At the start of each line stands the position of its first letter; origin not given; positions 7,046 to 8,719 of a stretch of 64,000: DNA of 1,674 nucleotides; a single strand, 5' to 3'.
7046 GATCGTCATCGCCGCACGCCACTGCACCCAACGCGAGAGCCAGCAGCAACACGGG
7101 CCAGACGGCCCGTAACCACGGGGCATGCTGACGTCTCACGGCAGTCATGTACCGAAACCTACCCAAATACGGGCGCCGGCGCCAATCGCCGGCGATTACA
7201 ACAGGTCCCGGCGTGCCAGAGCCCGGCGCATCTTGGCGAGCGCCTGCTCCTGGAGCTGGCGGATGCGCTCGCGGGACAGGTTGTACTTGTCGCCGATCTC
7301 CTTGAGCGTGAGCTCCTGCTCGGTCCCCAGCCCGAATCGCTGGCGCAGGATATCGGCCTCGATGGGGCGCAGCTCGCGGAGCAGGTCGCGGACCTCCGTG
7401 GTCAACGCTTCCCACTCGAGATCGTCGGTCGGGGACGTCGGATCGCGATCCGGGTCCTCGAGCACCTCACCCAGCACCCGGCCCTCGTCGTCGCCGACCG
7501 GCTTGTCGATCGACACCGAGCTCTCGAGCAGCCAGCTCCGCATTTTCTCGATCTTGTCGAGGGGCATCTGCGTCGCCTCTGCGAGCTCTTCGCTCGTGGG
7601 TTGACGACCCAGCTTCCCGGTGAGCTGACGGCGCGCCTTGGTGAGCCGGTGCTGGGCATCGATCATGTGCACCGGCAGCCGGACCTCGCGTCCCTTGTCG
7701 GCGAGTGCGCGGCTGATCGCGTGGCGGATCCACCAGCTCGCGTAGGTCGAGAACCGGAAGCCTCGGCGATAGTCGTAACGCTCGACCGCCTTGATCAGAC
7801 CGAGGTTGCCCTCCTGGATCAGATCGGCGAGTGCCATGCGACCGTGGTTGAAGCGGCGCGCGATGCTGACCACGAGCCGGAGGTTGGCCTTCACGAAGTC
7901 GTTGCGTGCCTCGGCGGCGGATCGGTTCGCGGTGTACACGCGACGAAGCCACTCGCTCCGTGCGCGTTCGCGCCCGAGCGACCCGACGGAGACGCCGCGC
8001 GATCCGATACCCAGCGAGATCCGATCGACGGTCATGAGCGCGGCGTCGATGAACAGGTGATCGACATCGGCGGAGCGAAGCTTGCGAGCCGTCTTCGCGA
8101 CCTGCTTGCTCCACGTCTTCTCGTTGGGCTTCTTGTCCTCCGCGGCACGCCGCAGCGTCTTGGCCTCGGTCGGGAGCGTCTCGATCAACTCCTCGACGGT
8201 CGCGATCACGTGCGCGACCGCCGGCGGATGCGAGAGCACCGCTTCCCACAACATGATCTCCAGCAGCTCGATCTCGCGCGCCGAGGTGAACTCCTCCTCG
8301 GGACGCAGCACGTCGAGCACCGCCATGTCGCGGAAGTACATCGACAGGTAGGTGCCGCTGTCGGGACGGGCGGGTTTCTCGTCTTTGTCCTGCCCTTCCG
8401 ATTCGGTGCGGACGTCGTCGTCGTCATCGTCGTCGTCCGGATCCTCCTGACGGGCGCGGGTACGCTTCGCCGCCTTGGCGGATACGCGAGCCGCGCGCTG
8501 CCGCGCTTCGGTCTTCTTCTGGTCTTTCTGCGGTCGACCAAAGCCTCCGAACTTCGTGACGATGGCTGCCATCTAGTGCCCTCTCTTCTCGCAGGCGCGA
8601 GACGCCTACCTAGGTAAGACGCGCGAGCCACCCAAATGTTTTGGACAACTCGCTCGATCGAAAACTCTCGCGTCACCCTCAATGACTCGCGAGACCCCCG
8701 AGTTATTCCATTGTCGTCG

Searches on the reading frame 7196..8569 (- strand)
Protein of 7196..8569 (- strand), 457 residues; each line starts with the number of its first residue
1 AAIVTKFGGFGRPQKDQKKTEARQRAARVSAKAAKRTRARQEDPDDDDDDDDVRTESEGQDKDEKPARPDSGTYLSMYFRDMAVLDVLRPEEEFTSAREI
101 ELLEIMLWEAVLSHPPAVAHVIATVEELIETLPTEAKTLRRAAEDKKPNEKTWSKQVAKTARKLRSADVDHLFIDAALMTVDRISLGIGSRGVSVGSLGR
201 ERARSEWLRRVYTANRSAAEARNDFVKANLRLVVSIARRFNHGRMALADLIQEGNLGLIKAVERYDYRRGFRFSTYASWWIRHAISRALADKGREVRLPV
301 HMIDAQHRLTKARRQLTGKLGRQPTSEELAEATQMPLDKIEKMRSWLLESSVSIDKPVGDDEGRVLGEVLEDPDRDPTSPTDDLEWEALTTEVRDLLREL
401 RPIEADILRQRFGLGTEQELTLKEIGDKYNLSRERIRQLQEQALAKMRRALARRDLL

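Call 4: search_protein_families(library=pfam, proteins=[window:7196-8569:-], max_evalue=0.01)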
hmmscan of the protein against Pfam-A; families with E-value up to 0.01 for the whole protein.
window:7196-8569:- (457 aa): 3 families
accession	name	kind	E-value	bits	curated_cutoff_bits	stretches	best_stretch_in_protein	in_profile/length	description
PF04542.20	Sigma70_r2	-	1e-20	73.7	24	1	226-294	2-70/71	Sigma-70 region 2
PF04539.22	Sigma70_r3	-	1.9e-15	57.1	25.3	1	308-377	5-74/78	Sigma-70 region 3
PF04545.22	Sigma70_r4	-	4.5e-15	55.3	24.1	1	396-448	1-49/50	Sigma-70, region 4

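Call 36: search_protein_families(library=ncbifam, proteins=[window:7196-8569:-], max_evalue=0.00001)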
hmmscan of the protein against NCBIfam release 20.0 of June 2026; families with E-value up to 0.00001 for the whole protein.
window:7196-8569:- (457 aa): 42 families (the best 25 are shown)
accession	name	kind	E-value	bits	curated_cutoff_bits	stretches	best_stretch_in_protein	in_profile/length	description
NF004208.0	PRK05658.1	equivalog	9.6e-88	295.7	555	1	208-449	380-618/631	RNA polymerase sigma factor RpoD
TIGR02997.1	Sig70-cyanoRpoD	subfamily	3.4e-82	276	384.5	1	75-448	3-298/298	RNA polymerase sigma factor, RpoD/SigA family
NF041931.2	MzaA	equivalog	2.5e-76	258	800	1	203-450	458-704/726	MZA anti-phage system associated sigma-70 family RNA polymerase sigma factor MzaA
TIGR02393.1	RpoD_Cterm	equivalog_domain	3.8e-76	255.8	354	1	221-454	1-231/238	RNA polymerase sigma factor RpoD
NF005920.0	PRK07921.1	subfamily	6.6e-73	245.6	464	1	211-450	81-317/328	RNA polymerase sigma factor SigB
NF005643.0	PRK07406.1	equivalog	4.5e-72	243.3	500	1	18-449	33-385/397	RNA polymerase sigma factor RpoD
NF006666.0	PRK09210.1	equivalog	3.5e-71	240.5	572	1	215-450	127-359/370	RNA polymerase sigma factor RpoD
NF004561.0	PRK05901.1-3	equivalog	5.6e-70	237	582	1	216-449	295-525/537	RNA polymerase sigma factor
TIGR02394.1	rpoS_proteo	equivalog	6.7e-70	235.8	378.7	1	213-455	39-278/285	RNA polymerase sigma factor RpoS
NF004207.0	PRK05657.1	equivalog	2.1e-65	221.2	394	1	209-455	78-321/329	RNA polymerase sigma factor RpoS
NF004560.0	PRK05901.1-1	equivalog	2.3e-65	221.7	711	1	209-449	267-504/516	RNA polymerase sigma factor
NF004615.0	PRK05949.1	subfamily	1.9e-63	214.4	530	1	204-450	68-317/327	RNA polymerase sigma factor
NF005785.0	PRK07598.1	equivalog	3.8e-63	213.7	554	1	215-453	170-404/415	RNA polymerase sigma factor SigC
NF004562.0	PRK05901.1-4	equivalog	3.2e-60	204.2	779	1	218-453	314-546/571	RNA polymerase sigma factor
NF004564.0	PRK05901.2-2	equivalog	3.9e-60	203.9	617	1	215-451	243-483/500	RNA polymerase sigma factor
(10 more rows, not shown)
